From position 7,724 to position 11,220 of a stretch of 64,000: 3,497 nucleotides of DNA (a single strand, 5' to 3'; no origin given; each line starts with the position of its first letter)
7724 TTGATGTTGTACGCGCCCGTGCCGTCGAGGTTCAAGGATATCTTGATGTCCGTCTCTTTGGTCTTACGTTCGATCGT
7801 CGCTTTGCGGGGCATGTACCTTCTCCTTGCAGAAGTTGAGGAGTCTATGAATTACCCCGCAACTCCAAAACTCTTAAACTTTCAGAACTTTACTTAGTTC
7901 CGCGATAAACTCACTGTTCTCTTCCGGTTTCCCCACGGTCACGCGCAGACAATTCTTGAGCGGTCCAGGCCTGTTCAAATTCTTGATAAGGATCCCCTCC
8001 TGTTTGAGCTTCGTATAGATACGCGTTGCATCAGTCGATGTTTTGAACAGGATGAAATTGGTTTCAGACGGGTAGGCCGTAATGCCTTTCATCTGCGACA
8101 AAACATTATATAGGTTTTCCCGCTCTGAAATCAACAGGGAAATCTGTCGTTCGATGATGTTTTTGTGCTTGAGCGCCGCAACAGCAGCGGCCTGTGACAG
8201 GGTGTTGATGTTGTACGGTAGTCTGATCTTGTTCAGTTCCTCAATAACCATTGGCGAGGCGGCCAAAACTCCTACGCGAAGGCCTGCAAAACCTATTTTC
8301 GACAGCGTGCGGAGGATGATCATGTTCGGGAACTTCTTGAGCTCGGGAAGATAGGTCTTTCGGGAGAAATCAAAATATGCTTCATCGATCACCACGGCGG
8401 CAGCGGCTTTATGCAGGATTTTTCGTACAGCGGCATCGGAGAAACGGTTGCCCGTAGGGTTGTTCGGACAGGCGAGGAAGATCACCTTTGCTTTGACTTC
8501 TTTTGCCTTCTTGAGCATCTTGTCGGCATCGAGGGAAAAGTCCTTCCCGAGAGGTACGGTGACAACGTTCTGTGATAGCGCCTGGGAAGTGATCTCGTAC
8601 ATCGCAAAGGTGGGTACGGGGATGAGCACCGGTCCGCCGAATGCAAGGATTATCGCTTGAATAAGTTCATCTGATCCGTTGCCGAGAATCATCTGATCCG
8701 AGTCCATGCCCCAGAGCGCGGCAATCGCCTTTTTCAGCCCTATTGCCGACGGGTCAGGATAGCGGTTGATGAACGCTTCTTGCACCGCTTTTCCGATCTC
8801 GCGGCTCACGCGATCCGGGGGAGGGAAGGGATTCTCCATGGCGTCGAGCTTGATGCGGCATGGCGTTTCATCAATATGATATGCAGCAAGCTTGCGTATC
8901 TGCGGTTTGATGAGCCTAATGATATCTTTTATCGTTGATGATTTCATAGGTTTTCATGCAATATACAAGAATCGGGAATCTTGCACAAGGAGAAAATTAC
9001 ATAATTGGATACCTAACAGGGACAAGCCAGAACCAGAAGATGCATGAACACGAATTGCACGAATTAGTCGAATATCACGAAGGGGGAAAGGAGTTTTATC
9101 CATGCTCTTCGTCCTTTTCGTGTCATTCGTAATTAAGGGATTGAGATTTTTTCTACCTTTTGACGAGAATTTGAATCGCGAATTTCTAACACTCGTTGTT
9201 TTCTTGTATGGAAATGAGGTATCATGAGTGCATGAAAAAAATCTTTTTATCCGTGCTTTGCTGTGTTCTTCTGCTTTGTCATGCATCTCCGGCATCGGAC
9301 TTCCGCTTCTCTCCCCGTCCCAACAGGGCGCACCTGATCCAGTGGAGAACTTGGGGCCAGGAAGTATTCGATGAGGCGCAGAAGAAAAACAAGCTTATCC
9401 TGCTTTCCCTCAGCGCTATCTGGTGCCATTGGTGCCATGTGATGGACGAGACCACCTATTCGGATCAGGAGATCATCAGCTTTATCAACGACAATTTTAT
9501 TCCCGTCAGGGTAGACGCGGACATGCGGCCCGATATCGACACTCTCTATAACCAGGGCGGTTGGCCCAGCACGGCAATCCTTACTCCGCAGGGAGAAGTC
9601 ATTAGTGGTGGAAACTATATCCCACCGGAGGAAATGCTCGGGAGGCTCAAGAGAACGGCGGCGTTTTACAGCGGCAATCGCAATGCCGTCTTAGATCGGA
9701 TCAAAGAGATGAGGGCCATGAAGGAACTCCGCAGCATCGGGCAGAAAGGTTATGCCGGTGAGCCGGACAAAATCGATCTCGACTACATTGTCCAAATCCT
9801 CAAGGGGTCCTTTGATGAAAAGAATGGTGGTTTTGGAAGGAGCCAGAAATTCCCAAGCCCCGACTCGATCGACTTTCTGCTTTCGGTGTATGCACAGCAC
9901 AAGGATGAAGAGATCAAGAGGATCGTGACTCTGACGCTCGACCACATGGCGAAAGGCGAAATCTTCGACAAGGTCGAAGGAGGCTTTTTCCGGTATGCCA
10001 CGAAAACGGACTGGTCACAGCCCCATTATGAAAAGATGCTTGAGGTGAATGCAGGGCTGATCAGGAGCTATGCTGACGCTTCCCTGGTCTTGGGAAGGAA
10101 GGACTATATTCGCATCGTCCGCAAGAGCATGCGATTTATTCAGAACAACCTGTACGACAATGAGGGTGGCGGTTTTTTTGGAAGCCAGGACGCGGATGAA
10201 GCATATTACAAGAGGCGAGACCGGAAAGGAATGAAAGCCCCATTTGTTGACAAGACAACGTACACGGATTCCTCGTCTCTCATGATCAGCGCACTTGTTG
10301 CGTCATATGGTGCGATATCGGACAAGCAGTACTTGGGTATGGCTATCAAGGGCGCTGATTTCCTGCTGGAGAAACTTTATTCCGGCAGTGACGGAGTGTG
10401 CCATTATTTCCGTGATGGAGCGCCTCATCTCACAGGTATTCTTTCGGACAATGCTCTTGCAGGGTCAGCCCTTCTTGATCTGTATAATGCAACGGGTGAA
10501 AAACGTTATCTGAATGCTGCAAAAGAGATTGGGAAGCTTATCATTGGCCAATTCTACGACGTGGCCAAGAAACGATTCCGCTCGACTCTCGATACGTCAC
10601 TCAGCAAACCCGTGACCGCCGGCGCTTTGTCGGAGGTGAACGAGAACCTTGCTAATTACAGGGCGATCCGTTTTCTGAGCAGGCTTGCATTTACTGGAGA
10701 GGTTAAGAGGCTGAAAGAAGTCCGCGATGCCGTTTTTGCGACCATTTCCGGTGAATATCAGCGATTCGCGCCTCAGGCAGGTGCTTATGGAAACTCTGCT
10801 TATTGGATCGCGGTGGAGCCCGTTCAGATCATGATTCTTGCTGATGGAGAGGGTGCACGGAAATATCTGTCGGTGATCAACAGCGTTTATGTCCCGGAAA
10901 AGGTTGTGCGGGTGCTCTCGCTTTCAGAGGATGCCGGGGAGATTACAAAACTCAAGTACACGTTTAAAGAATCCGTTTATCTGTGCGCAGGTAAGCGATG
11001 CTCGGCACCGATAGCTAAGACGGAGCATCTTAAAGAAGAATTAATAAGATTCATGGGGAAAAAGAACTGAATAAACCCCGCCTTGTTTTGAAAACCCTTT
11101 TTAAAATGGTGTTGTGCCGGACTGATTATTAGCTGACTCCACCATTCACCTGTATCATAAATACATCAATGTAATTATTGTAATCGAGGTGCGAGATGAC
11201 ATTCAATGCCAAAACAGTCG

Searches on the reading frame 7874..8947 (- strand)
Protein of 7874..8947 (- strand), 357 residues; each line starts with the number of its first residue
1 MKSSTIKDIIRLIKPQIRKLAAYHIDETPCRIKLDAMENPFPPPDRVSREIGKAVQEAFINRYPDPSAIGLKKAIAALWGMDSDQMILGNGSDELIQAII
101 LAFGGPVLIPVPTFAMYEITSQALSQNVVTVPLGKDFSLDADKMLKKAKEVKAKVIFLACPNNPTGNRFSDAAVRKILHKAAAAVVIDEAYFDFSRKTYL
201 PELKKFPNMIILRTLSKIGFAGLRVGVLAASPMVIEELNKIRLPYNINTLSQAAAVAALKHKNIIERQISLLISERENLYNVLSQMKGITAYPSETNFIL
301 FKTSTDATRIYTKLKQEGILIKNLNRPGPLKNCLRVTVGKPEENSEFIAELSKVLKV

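Call 80: search_protein_families(library=pfam, max_evalue=0.00001, proteins=[window:7874-8947:-])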
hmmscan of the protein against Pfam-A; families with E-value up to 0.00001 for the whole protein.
window:7874-8947:- (357 aa): 1 family
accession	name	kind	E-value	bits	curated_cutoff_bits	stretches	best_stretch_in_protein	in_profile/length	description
PF00155.27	Aminotran_1_2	-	4.5e-52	177.9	19.7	1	32-349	4-359/361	Aminotransferase class I and II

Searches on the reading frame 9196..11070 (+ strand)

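Call 80: search_protein_families(library=pfam, max_evalue=0.00001, proteins=[window:9196-11070:+])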
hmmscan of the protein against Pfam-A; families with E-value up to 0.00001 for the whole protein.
window:9196-11070:+ (624 aa): 2 families
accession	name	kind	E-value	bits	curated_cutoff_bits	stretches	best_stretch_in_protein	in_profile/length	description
PF03190.21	Thioredox_DsbH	-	1.6e-34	119.7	27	1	47-153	19-139/163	Protein of unknown function, DUF255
PF13899.12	Thioredoxin_7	-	4.7e-10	39.9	27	1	50-131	2-83/83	Thioredoxin-like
